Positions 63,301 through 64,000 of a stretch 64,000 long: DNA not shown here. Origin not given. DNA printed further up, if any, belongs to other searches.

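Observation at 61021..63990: A two-gene convergent module occurs twice in tandem: acidic protein (+) facing a small CxxC...HxxC protein (-) with a conserved 5' region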

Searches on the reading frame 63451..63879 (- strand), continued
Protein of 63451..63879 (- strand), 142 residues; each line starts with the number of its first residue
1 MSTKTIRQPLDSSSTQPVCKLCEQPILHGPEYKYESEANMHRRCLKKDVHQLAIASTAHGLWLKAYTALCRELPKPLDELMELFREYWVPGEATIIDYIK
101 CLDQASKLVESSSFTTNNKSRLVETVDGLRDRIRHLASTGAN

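Call 75: search_protein_families(library=ncbifam, proteins=[L001:8767-9903:-, L001:8368-8640:-, L001:7065-7991:-, L001:5929-6927:-, L020:70-1728:+], max_evalue=0.001)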
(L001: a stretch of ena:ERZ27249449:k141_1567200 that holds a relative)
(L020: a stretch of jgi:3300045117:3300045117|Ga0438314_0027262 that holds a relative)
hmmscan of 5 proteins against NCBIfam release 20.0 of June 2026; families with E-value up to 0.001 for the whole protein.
L001:8767-9903:- (378 aa): 16 families
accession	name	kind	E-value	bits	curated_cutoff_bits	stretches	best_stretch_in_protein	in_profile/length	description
TIGR00462.1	genX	equivalog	5e-84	282.3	286.9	1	9-370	4-304/304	EF-P lysine aminoacylase EpmA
NF006828.0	PRK09350.1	equivalog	6.8e-67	226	264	1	5-372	15-322/325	elongation factor P--(R)-beta-lysine ligase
NF001756.1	PRK00484.1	subfamily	4.2e-53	180.7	468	1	5-372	168-484/488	lysine--tRNA ligase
TIGR00499.1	lysS_bact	equivalog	1.1e-48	166.2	427.6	1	5-372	171-491/496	lysine--tRNA ligase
NF002821.0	PRK02983.1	equivalog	5.8e-35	120.6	742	1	5-372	777-1097/1102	bifunctional lysylphosphatidylglycerol synthetase/lysine--tRNA ligase LysX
NF009101.0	PRK12445.1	subfamily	1.1e-31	110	1026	2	259-373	386-501/505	lysine--tRNA ligase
TIGR00459.1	aspS_bact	equivalog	1.1e-16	60.3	373.85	2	6-140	139-262/586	aspartate--tRNA ligase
NF001750.0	PRK00476.1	equivalog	4e-15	55.1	443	2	344-374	531-561/590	aspartate--tRNA ligase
TIGR00457.1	asnS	equivalog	7.2e-13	48.1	342.6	2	8-161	138-282/455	asparagine--tRNA ligase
NF003037.0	PRK03932.1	equivalog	1.3e-11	44.1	414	1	8-140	135-264/451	asparagine--tRNA ligase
TIGR00458.1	aspS_nondisc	equivalog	5.4e-10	38.8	368.4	1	8-138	135-253/428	aspartate--tRNA(Asn) ligase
NF003483.0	PRK05159.1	equivalog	6.1e-09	35.3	353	0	8-34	139-165/438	aspartate--tRNA(Asn) ligase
NF005052.0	PRK06462.1-1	equivalog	5.3e-07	29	368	1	8-371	51-344/353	asparagine synthetase A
NF009460.0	PRK12820.1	equivalog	2.9e-06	25.7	1379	0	4-110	171-266/723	bifunctional aspartyl-tRNA synthetase/aspartyl/glutamyl-tRNA amidotransferase subunit C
NF005054.0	PRK06462.1-4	equivalog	2.7e-05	23.4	309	0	6-138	25-155/318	asparagine synthetase A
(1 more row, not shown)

L001:8368-8640:- (90 aa): 0 families

L001:7065-7991:- (308 aa): 0 families

L001:5929-6927:- (332 aa): 0 families

L020:70-1728:+ (552 aa): 22 families
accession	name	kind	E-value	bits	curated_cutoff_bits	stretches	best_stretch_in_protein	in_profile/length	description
TIGR03346.1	chaperone_ClpB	equivalog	3.1e-89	300.4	1232.1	2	218-537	528-846/853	ATP-dependent chaperone ClpB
TIGR02639.1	ClpA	equivalog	2.4e-83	280.6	993.15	1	1-513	210-711/734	ATP-dependent Clp protease ATP-binding subunit ClpA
NF008118.0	PRK10865.1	equivalog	1.1e-72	245.2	1417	2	220-520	533-832/857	ATP-dependent chaperone ClpB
TIGR03345.1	VI_ClpV1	equivalog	2e-71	241.4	884.95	2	249-518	560-832/852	type VI secretion system ATPase TssH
NF033606.1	heat_AAA_ClpK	exception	9.6e-70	235.5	1900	2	249-508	604-870/949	heat shock survival AAA family ATPase ClpK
NF033607.0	disagg_AAA_ClpG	exception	2.5e-69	234.2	1900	2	244-508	578-848/932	AAA family protein disaggregase ClpG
NF008263.0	PRK11034.1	equivalog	1.1e-62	212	1350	1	1-519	211-718/758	ATP-dependent Clp protease ATP-binding subunit ClpA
TIGR02397.1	dnaX_nterm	equivalog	5e-06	26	250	1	256-309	15-60/355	DNA polymerase III subunit gamma/tau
NF001679.0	PRK00440.1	equivalog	2.5e-05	23.5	303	1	281-328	35-79/322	replication factor C small subunit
NF011514.0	PRK14953.1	equivalog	3.5e-05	22.9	536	1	256-309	17-62/488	DNA polymerase III subunits gamma and tau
NF047784.1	MadB_ATPase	equivalog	4.6e-05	22.7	475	0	280-320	31-65/298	MadB family AAA-type ATPase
NF003229.0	PRK04195.1-5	equivalog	5.8e-05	22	280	0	285-367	44-116/413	replication factor C large subunit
TIGR00678.1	holB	equivalog_domain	6.2e-05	22.7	180.6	0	280-326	9-55/188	DNA polymerase III subunit delta'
NF005173.0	PRK06647.1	equivalog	6.6e-05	21.9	623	1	282-315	35-68/568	DNA polymerase III subunits gamma and tau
NF011523.0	PRK14962.1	equivalog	7.6e-05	21.7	576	1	257-317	16-68/474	DNA polymerase III subunits gamma and tau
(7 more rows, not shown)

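Call 78: predict_structure(alignment_id=A8)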
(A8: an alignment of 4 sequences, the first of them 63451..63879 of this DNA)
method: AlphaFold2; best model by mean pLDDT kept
length: 142 residues; sequences in the alignment: 4
mean_pLDDT: 60.0   pTM: 0.51
mean pLDDT of the five models: 60.0, 57.4, 47.2, 45.9, 43.6
residues with pLDDT >= 90: 0; 70-90: 55; 50-70: 38; < 50: 49
segments of 3 or more residues with pLDDT < 50: 1-16, 18-23, 28-51
pLDDT, mean of each block of 10 residues (from residue 1): 31 44 46 34 37 59 77 66 64 70 82 84 83 68 37
secondary structure, 60 per line:
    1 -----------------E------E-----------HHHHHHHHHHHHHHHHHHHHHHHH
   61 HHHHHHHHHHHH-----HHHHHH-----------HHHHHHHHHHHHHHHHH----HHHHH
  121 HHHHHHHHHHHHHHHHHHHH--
elements in order: H37-72 H78-83 H95-111 H116-140

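Call 85: fold_search(model_id=the predicted structure, library=pdb)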
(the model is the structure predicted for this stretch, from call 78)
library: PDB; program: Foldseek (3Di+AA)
matches with E <= 10: 419; with E <= 0.001: 0
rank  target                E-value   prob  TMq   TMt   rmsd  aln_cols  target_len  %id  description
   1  9k7x_B                3.4e-01  0.72  0.29  0.43  10.7        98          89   17  Crystal structure of designed calcium-induced homotrimer C3-Ca1-DN*3-20 (released 2025-10-29)
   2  9k7x_D                4.3e-01  0.72  0.30  0.45  10.9        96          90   14  Crystal structure of designed calcium-induced homotrimer C3-Ca1-DN*3-20 (released 2025-10-29)
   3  2jmh_MODEL_1_A        6.2e-01  0.41  0.30  0.36  19.8       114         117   11  NMR solution structure of Blo t 5, a major mite allergen from Blomia tropicalis (released 2007-11-13)
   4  5aqs_D                9.1e-01  0.15  0.22  0.27  17.3       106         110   18  Fragment-based screening of HSP70 sheds light on the functional role of ATP-binding site residues (released 2016-10-05)
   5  4hwc_B                1.1e+00  0.33  0.30  0.44  11.4        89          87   13  Structure of ATBAG1 (released 2013-05-29)
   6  5aqg_F                1.1e+00  0.20  0.28  0.33  19.4       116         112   21  Fragment-based screening of HSP70 sheds light on the functional role of ATP-binding site residues (released 2016-10-05)
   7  4pw8_G                1.1e+00  0.16  0.18  0.09  13.5        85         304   19  Human tryptophan 2,3-dioxygenase (released 2014-08-06)
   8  6xxv_F                1.2e+00  0.16  0.24  0.30  15.3        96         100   12  Crystal Structure of a computationally designed Immunogen S2_1.2 in complex with its elicited antibody C57 (released 2020-04-22)
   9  5aqp_F                1.2e+00  0.15  0.26  0.31  19.3       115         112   20  Fragment-based screening of HSP70 sheds light on the functional role of ATP-binding site residues (released 2016-10-05)
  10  4l8i_B                1.2e+00  0.10  0.19  0.22  13.7       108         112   17  Crystal structure of RSV epitope scaffold FFL_005 (released 2014-02-12)
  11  5yny_B                1.3e+00  0.15  0.24  0.28  19.1       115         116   17  Structure of house dust mite allergen Der F 21 in PEG2KMME (released 2019-03-13)
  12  4pw8_E                1.3e+00  0.14  0.18  0.09  13.4        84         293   19  Human tryptophan 2,3-dioxygenase (released 2014-08-06)
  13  2qzg_C                1.3e+00  0.75  0.38  0.54   3.4        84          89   11  Crystal structure of unknown function protein MMP1188 (released 2007-09-04)
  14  5aqi_D                1.3e+00  0.14  0.26  0.31  19.5       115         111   22  Fragment-based screening of HSP70 sheds light on the functional role of ATP-binding site residues (released 2016-10-05)
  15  1o3x                  1.5e+00  0.20  0.26  0.32  16.3       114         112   10  Crystal structure of human GGA1 GAT domain (released 2003-05-20)
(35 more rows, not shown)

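Call 92: find_related_loci(query=A4, collection=viral_contigs, flank=5000)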
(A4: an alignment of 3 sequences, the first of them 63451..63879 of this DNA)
Query A4 (142 aa) in viral_contigs; peptide patterns used: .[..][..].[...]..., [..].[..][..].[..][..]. (x = any residue, [..] = any of these).
40 stretches matched a pattern, but none encodes a relative of the query by tblastn (E <= 1e-3).

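Call 97: search_protein_families(library=pfam, alignment_id=A9, max_evalue=10)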
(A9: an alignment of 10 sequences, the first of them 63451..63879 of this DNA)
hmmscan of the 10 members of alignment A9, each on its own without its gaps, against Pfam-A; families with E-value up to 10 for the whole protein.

A. member 1, window:63451-63879:- (142 aa): 1 family
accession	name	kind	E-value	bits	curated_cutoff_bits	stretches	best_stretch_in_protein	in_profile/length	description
PF09943.14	DUF2175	-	0.0056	17.3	25.1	1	18-53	4-39/98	Uncharacterized protein conserved in archaea (DUF2175)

B. families by the number of members that match (of 10 scanned): 7 families
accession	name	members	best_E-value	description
PF09943.14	DUF2175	4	1.4e-05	Uncharacterized protein conserved in archaea (DUF2175)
PF07826.16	IMP_cyclohyd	1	0.01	IMP cyclohydrolase-like protein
PF20120.5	DUF6510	1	0.033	Family of unknown function (DUF6510)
PF05121.17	GvpK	1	0.038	Gas vesicle protein K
PF20464.3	MmeI_N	1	0.12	MmeI, N-terminal domain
PF01246.26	Ribosomal_L24e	1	0.13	Ribosomal protein L24e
PF20669.3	Exo70_N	1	0.16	Exocyst complex component Exo70 N-terminal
